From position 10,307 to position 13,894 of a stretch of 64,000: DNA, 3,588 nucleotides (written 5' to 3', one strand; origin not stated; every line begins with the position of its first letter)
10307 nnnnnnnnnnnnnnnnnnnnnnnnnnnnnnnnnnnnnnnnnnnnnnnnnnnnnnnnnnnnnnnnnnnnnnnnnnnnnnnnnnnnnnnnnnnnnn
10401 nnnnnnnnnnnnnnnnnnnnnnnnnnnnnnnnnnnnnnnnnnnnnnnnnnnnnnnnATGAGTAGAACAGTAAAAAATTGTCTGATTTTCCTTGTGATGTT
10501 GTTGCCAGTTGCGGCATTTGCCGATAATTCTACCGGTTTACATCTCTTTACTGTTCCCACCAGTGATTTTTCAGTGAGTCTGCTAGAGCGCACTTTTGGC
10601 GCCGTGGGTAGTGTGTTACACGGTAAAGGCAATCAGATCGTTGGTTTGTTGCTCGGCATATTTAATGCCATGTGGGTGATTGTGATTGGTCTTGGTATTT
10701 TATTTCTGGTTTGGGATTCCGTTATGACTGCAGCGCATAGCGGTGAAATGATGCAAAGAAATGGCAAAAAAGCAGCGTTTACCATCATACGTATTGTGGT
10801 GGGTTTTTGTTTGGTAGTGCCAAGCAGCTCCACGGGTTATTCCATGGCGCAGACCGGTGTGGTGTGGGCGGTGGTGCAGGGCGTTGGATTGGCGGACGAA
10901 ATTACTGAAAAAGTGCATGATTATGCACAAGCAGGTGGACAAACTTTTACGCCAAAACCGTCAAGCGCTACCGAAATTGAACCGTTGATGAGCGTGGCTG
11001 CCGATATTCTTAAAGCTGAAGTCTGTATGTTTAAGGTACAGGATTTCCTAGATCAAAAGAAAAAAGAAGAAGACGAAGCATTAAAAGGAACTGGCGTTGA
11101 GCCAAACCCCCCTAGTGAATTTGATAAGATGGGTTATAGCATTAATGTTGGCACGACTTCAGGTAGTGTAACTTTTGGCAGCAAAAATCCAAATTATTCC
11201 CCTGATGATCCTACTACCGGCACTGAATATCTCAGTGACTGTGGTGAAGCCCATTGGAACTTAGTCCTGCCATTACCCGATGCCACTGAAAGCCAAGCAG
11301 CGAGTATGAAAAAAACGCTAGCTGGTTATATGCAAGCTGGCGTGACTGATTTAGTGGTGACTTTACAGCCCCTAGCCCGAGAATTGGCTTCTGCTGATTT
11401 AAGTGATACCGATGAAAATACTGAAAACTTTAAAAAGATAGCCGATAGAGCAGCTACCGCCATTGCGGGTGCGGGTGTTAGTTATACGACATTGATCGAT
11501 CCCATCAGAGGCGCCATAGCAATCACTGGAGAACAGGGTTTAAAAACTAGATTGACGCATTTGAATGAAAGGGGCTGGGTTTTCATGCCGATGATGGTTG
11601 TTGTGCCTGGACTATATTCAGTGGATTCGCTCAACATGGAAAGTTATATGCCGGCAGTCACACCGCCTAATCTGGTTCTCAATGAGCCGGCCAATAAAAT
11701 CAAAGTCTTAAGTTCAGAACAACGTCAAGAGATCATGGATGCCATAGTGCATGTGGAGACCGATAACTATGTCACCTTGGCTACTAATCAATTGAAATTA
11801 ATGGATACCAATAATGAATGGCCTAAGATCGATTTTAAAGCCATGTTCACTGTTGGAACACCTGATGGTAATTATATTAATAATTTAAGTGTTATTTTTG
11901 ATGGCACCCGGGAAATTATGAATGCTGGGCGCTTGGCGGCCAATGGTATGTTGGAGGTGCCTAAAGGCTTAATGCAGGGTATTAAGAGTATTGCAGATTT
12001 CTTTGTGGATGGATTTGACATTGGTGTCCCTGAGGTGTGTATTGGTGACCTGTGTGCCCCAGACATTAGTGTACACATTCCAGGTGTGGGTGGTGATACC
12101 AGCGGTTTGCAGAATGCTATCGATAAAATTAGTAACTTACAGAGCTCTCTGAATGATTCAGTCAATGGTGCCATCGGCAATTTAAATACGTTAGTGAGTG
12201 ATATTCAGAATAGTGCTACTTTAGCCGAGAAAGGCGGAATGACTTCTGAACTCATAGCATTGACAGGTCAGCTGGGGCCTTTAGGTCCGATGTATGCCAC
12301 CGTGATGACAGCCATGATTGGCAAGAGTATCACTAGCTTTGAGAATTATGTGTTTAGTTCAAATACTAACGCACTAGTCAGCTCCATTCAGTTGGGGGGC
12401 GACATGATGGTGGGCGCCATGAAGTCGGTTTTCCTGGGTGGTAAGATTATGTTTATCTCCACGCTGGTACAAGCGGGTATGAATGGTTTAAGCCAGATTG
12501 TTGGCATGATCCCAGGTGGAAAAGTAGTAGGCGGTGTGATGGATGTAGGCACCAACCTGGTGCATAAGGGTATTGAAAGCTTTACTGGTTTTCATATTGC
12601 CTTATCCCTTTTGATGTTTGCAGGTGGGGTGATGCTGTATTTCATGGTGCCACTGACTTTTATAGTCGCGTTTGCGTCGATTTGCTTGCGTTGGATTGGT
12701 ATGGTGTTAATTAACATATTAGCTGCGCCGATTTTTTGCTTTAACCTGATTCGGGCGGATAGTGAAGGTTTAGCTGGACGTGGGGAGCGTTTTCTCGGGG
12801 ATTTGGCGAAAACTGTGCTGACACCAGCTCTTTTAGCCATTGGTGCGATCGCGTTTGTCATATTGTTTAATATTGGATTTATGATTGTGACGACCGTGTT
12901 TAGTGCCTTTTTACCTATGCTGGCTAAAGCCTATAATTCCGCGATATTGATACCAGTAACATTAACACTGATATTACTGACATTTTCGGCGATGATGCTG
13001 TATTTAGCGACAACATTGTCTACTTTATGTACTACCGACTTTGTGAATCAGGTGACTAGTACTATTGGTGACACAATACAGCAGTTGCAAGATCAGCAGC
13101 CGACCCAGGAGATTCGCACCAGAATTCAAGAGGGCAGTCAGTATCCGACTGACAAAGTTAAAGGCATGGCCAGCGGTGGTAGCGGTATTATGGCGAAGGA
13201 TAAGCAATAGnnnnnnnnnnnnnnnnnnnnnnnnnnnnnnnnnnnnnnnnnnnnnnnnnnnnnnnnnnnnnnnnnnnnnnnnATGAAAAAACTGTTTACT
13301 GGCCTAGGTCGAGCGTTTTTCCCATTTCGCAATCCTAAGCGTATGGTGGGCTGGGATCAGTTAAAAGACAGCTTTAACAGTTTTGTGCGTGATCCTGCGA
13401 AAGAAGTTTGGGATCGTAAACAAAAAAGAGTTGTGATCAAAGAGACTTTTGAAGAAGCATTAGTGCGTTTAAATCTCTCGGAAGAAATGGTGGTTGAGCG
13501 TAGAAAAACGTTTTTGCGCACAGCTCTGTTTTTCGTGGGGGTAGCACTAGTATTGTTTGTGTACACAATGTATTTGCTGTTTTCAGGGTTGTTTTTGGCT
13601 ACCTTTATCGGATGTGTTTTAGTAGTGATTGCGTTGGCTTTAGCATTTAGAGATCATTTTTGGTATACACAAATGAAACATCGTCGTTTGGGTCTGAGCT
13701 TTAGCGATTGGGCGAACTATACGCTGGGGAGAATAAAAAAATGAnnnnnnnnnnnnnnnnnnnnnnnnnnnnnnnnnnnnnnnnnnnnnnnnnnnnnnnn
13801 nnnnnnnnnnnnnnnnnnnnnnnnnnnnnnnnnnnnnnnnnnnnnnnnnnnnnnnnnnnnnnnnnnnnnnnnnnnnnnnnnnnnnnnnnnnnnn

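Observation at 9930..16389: Tandem, diverged duplication of the complete icmV-dotA module, both copies intact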

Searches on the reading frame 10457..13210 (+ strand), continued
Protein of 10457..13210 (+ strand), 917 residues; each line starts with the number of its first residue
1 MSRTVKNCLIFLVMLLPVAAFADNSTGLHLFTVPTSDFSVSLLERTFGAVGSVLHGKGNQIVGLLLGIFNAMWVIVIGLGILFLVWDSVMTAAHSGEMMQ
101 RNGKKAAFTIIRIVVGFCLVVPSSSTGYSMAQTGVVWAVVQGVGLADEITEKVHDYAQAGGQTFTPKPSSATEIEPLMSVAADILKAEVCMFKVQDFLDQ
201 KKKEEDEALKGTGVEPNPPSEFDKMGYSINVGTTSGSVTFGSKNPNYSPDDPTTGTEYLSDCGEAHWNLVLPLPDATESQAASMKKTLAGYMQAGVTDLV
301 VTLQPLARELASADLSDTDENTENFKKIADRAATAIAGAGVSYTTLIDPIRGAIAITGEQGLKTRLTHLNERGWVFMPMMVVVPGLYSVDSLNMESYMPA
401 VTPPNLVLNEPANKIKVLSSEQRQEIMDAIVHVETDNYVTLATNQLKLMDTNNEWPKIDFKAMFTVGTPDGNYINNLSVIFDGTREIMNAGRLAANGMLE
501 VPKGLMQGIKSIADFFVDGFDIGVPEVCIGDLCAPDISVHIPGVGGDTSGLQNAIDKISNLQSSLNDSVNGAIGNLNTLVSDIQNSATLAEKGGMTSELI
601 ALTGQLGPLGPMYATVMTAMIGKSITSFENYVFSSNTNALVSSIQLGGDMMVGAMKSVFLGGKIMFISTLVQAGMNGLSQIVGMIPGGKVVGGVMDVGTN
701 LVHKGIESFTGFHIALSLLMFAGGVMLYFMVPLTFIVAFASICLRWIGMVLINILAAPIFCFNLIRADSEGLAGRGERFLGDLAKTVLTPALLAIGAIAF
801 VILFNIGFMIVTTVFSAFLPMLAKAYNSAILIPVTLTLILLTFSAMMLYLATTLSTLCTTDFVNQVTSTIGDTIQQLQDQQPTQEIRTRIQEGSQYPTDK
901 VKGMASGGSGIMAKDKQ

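Call 66: predict_structure(alignment_id=A2)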
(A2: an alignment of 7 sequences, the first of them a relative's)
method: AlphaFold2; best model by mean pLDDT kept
length: 882 residues; sequences in the alignment: 7
mean_pLDDT: 43.2   pTM: 0.34
mean pLDDT of the five models: 43.2, 43.1, 41.9, 41.6, 40.9
residues with pLDDT >= 90: 0; 70-90: 97; 50-70: 136; < 50: 649
segments of 3 or more residues with pLDDT < 50: 1-169, 215-224, 246-258, 345-389, 444-591, 593-610, 612-614, 616-766, 774-779, 782-808, 833-835, 837-882
pLDDT, mean of each block of 10 residues (from residue 1): 28 28 27 30 33 29 34 35 35 35 33 31 27 31 28 29 30 69 85 80 70 51 57 73 53 46 78 57 60 66 70 61 68 66 46 34 34 26 33 72 68 75 79 72 44 27 26 28 34 32 31 30 29 33 43 42 37 37 44 46 44 48 43 37 31 27 28 31 33 36 37 33 31 35 39 41 48 50 44 39 47 53 51 45 35 32 30 28 27
secondary structure, 60 per line:
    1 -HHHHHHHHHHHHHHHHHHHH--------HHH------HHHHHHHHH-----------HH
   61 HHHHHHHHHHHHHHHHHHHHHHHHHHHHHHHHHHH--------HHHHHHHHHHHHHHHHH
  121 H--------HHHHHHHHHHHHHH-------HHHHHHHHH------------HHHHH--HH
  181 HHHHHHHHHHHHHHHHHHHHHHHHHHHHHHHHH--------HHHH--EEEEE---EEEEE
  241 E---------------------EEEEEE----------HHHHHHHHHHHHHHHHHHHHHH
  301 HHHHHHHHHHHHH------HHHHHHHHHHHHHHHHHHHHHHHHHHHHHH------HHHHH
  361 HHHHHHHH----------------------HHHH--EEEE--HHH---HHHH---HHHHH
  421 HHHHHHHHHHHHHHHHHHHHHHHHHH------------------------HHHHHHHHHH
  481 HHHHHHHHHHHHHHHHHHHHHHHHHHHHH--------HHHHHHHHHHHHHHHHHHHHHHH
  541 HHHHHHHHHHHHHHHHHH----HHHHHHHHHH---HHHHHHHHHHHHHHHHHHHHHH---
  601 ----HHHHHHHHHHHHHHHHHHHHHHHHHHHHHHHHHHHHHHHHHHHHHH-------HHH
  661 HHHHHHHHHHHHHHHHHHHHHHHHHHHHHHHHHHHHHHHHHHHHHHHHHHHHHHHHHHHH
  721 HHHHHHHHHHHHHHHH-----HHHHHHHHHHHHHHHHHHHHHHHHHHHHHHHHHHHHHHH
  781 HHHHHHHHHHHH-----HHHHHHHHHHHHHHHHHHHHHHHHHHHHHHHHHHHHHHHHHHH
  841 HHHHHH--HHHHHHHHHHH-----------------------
elements in order (helices of 4 or more, strands of 3 or more residues): H2-21 H39-47 H59-95 H104-121 H130-143 H151-159 H172-176 H179-213 H222-225 E228-232 E236-241 E263-268 H279-313 H320-349 H356-368 H391-394 E397-400 H409-412 H416-446 H471-509 H518-558 H563-572 H576-597 H605-650 H658-736 H742-792 H798-846 H849-859

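Call 71: fold_search(model_id=the predicted structure, library=pdb)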
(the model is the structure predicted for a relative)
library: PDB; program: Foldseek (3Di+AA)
matches with E <= 10: 33; with E <= 0.001: 1
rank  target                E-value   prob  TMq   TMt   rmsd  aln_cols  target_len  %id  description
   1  9ngy_FP1              1.2e-05  1.00  0.17  0.18  42.6      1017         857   16  In situ cryo-EM structure of protochannel (DotA-IcmX) of the Legionella Dot/Icm T4SS machine (released 2025-09-17)
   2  7enr_A                9.3e-01  0.08  0.06  0.05  30.0       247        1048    9  Crystal structure of cas and anti-cas protein complex (released 2022-04-20)
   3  7upp_B                3.0e+00  0.09  0.08  0.21  27.9       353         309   11  Crystal structure of designed heterotrimeric assembly DHT03_2arm_A21/B21/C long (released 2022-12-14)
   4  8t3k_D                3.6e+00  0.03  0.08  0.10  36.2       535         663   12  Heterodimeric ABC transporter BmrCD in the inward-facing conformation bound to ATP: BmrCD_IF-ATP2 (released 2023-11-29)
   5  3qjq_A                3.9e+00  0.07  0.06  0.09  19.8       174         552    7  The structure of and photolytic induced changes of carbon monoxide binding to the cytochrome ba3-oxidase from Thermus  (released 2012-01-25)
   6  8szc_D                4.3e+00  0.05  0.10  0.13  36.0       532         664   14  Heterodimeric ABC transporter BmrCD in the inward-facing conformation bound to substrate and ATP: BmrCD_IF-1HT/ATP (released 2023-11-15)
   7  7u4c_A                4.3e+00  0.04  0.05  0.13  14.9       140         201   10  Borrelia burgdorferi HtpG N-terminal domain (1-228) in complex with BX-2819 (released 2023-03-08)
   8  8to0_g                4.5e+00  0.07  0.09  0.20  35.5       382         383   12  48-nm repeating structure of doublets from mouse sperm flagella (released 2023-11-01)
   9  8iyj_B4               4.7e+00  0.05  0.09  0.16  32.4       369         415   11  Cryo-EM structure of the 48-nm repeat doublet microtubule from mouse sperm (released 2023-07-05)
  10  7m33_D                5.2e+00  0.03  0.08  0.11  36.7       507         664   12  The structure of Bacillus subtilis BmrCD in the inward-facing conformation bound to Hoechst-33342 and ATP (released 2022-01-05)
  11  9a2x_MODEL_1_A        5.4e+00  0.02  0.08  0.12  47.3       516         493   10  Model of E. coli TolC by in-cell photo-crosslinking MS and deep learning (released 2023-02-24)
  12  3pej_A                5.7e+00  0.02  0.05  0.11  15.8       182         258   12  Crystal Structure of the N-terminal domain of an HSP90 from Plasmodium Falciparum, PFL1070c in the presence of Macbeci (released 2010-11-17)
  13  3c11                  6.2e+00  0.03  0.05  0.15  15.4       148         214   12  Yeast Hsp82 N-terminal domain-Geldanamycin complex: effects of mutants 98-99 KS-AA (released 2008-07-29)
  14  7rro_B3               6.2e+00  0.03  0.09  0.16  32.8       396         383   14  Structure of the 48-nm repeat doublet microtubule from bovine tracheal cilia (released 2021-10-27)
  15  9cur_D                6.2e+00  0.03  0.09  0.12  36.3       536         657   10  BmrCD in the inward-facing conformation bound to Hoechsts and lipids (released 2025-08-13)
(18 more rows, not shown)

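Call 72: find_homologous_proteins(query=A3, max_evalue=1e-15)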
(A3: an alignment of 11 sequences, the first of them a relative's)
Query A3 (11 sequences) (151 aa, profile of the alignment): 3049 proteins with E <= 1e-15 among 5023 candidates; the best 120 are listed.
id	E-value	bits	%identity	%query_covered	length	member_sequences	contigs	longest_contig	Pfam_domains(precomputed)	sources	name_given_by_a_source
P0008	7.9e-77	274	88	100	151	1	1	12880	PF23130.2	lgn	-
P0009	1.2e-76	274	82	100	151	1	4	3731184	PF23130.2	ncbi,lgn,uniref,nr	ncbi:Intracellular multiplication protein IcmW [Legionella steigerwaltii]|uniref:Intracellular multi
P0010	1.2e-76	274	81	100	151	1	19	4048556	PF23130.2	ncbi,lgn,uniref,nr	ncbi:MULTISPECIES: type IVB secretion system protein IcmW [Legionella]|uniref:Intracellular multipli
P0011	1.3e-76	274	88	100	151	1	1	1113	PF23130.2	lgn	-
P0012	1.4e-76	273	82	100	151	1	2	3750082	PF23130.2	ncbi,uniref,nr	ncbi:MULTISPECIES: type IVB secretion system protein IcmW [unclassified Legionella]|uniref:type IVB 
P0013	1.5e-76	273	83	100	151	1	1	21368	PF23130.2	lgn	-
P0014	1.6e-76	273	81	100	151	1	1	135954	PF23130.2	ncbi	-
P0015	1.8e-76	273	90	100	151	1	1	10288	PF23130.2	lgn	-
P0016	1.9e-76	273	83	100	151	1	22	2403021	PF23130.2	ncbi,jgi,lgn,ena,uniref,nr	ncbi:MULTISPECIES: type IVB secretion system protein IcmW [Legionella]|uniref:Intracellular multipli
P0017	2.1e-76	273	88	100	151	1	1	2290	PF23130.2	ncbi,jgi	jgi:intracellular multiplication protein IcmW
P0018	2.1e-76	273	87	100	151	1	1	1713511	PF23130.2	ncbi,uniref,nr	ncbi:hypothetical protein BN59_00832 [Legionella massiliensis]|uniref:Intracellular multiplication p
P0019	2.3e-76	273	87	100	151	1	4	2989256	PF23130.2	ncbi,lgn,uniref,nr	ncbi:Intracellular multiplication protein IcmW [Legionella lansingensis]|uniref:Intracellular multip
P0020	2.5e-76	273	87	100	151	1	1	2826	PF23130.2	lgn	-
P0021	2.5e-76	273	89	100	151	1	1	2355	PF23130.2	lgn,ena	-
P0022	2.7e-76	273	87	100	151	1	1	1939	PF23130.2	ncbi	-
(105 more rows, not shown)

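Call 75: find_encoding_contigs(protein=P0007, flank=8000, max_places=2)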
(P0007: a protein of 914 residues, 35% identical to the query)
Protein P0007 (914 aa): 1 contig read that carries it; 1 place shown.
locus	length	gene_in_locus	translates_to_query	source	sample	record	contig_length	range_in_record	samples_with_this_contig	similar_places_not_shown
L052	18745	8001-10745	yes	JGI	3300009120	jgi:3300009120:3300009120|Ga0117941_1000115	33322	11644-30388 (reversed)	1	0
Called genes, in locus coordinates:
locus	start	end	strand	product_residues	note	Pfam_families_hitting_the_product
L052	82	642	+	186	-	PF01259:SAICAR_synt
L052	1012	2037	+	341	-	PF08240:ADH_N, PF13602:ADH_zinc_N_2 (faint), PF16912:Glu_dehyd_C, PF00107:ADH_zinc_N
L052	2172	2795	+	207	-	-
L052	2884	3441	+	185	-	-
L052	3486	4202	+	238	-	PF00814:TsaD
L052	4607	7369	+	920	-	-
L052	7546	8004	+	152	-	PF20990:DUF2207_C (weak)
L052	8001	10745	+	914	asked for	-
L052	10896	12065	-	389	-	PF00437:T2SSE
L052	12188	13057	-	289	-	PF16932:T4SS_TraI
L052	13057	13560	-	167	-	PF16816:DotD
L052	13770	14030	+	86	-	PF28014:IcmT_2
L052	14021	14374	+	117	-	PF12608:T4bSS_IcmS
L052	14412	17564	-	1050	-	PF14331:IcmF-related_N, PF06761:IcmF-related, PF21070:IcmF_helical, PF06744:IcmF_C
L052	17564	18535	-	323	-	PF09850:DotU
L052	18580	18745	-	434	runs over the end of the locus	PF02844:GARS_N, PF01071:GARS_A, PF02222:ATP-grasp (weak), PF02843:GARS_C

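Call 76: find_encoding_contigs(protein=P0006, flank=8000, max_places=2)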
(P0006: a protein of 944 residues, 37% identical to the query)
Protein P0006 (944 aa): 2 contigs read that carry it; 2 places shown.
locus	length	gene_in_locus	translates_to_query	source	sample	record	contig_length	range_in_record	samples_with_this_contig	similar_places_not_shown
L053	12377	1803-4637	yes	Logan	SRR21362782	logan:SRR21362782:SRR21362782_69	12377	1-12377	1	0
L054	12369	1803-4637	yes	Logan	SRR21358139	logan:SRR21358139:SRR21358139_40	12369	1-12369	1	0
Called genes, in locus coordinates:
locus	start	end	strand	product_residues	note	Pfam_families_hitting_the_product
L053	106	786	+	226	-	PF00814:TsaD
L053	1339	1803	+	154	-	-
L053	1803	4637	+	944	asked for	-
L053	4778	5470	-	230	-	PF03070:TENA_THI-4, PF14518:Haem_oxygenas_2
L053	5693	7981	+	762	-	PF01590:GAF, PF13185:GAF_2, PF13492:GAF_3, PF05524:PEP-utilisers_N, PF00391:PEP-utilizers, PF02896:PEP-utilizers_C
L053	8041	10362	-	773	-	PF00924:MS_channel_2nd, PF21082:MS_channel_3rd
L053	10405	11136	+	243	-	PF00005:ABC_tran, PF02463:SMC_N (faint)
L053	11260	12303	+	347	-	PF01208:URO-D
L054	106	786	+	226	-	PF00814:TsaD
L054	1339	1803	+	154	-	-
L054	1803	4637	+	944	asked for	-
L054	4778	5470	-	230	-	PF03070:TENA_THI-4, PF14518:Haem_oxygenas_2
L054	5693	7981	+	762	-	PF01590:GAF, PF13185:GAF_2, PF13492:GAF_3, PF05524:PEP-utilisers_N, PF00391:PEP-utilizers, PF02896:PEP-utilizers_C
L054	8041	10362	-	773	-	PF00924:MS_channel_2nd, PF21082:MS_channel_3rd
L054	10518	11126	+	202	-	PF00005:ABC_tran, PF02463:SMC_N (weak)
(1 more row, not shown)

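Call 82: search_protein_families(library=ncbifam, max_evalue=0.00001, proteins=[L014:1258-3738:+, L014:3708-6542:+, L011:1097-4105:+, L011:4167-5810:+, L052:4607-7369:+, L052:8001-10745:+, L005:10001-12682:+, L005:13243-15924:+, L005:9750-10001:+])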
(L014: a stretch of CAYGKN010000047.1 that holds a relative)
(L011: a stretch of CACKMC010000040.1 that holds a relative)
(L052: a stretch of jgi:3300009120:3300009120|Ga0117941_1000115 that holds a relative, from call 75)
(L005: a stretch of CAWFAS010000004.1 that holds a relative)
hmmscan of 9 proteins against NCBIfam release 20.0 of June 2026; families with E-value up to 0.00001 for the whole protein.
L014:1258-3738:+ (827 aa): 2 families
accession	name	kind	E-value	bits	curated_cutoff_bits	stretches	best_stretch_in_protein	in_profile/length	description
NF033886.1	T4SS_DotA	equivalog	1.2e-164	550.3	500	1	40-760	2-787/790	type IVB secretion system protein DotA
TIGR04346.1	DotA_TraY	subfamily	3e-118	396.2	100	1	41-758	1-655/656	DotA/TraY family protein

L014:3708-6542:+ (945 aa): 2 families
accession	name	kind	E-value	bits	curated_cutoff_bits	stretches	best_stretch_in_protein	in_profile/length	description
NF033886.1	T4SS_DotA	equivalog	3.3e-162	542.2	500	2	55-445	2-422/790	type IVB secretion system protein DotA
TIGR04346.1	DotA_TraY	subfamily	1.8e-108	363.9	100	1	57-771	2-655/656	DotA/TraY family protein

L011:1097-4105:+ (1003 aa): 2 families
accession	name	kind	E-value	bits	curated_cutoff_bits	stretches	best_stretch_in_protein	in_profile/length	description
NF033886.1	T4SS_DotA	equivalog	3.9e-109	366.7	500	2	288-921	301-790/790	type IVB secretion system protein DotA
TIGR04346.1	DotA_TraY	subfamily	4.2e-84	283.4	100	2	54-387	2-328/656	DotA/TraY family protein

L011:4167-5810:+ (548 aa): 2 families
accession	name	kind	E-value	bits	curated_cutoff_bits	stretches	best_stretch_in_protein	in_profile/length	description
NF033886.1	T4SS_DotA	equivalog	2.6e-40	139.1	500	1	41-404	2-405/790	type IVB secretion system protein DotA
TIGR04346.1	DotA_TraY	subfamily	1.7e-38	132.7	100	1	42-427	1-349/656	DotA/TraY family protein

L052:4607-7369:+ (920 aa): 2 families
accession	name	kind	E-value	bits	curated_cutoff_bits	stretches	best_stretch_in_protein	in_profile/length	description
NF033886.1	T4SS_DotA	equivalog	3.2e-46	158.7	500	1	36-338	1-309/790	type IVB secretion system protein DotA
TIGR04346.1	DotA_TraY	subfamily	2.8e-41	141.9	100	2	39-385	2-321/656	DotA/TraY family protein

L052:8001-10745:+ (914 aa): 2 families
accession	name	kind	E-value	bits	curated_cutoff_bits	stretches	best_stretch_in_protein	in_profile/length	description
NF033886.1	T4SS_DotA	equivalog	2.6e-44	152.3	500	1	42-335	2-312/790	type IVB secretion system protein DotA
TIGR04346.1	DotA_TraY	subfamily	8.1e-31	107.3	100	2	44-384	2-326/656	DotA/TraY family protein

L005:10001-12682:+ (894 aa): 2 families
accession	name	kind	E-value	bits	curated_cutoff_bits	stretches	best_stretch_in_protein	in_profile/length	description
NF033886.1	T4SS_DotA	equivalog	1.1e-59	203.1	500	2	33-319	1-302/790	type IVB secretion system protein DotA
TIGR04346.1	DotA_TraY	subfamily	1.6e-47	162.5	100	2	35-373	1-321/656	DotA/TraY family protein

L005:13243-15924:+ (894 aa): 2 families
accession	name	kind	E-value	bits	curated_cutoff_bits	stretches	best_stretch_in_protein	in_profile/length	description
NF033886.1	T4SS_DotA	equivalog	5.2e-57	194.3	500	2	35-329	1-306/790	type IVB secretion system protein DotA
TIGR04346.1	DotA_TraY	subfamily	1.9e-52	178.8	100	2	37-374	1-319/656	DotA/TraY family protein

L005:9750-10001:+ (84 aa): 1 family
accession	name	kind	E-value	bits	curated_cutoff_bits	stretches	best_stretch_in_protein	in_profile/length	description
NF038219.1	IcmV_IVB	equivalog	1.1e-11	45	100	1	17-76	84-143/149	type IVB secretion system protein IcmV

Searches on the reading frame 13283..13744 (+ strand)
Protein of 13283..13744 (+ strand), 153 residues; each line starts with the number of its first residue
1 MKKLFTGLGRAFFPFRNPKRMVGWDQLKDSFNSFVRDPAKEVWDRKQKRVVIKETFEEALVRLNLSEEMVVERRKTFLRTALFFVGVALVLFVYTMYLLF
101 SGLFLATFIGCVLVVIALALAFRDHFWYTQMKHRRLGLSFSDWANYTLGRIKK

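Call 4: search_protein_families(library=pfam, proteins=[window:13283-13744:+])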
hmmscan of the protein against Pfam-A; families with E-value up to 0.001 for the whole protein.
window:13283-13744:+ (153 aa): 0 families

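Call 7: search_protein_families(library=ncbifam, proteins=[window:13283-13744:+])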
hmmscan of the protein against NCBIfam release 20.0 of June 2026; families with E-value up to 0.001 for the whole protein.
window:13283-13744:+ (153 aa): 1 family
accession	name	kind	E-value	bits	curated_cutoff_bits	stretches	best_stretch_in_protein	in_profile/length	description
NF038219.1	IcmV_IVB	equivalog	2.9e-34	118.3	100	1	6-148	7-146/149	type IVB secretion system protein IcmV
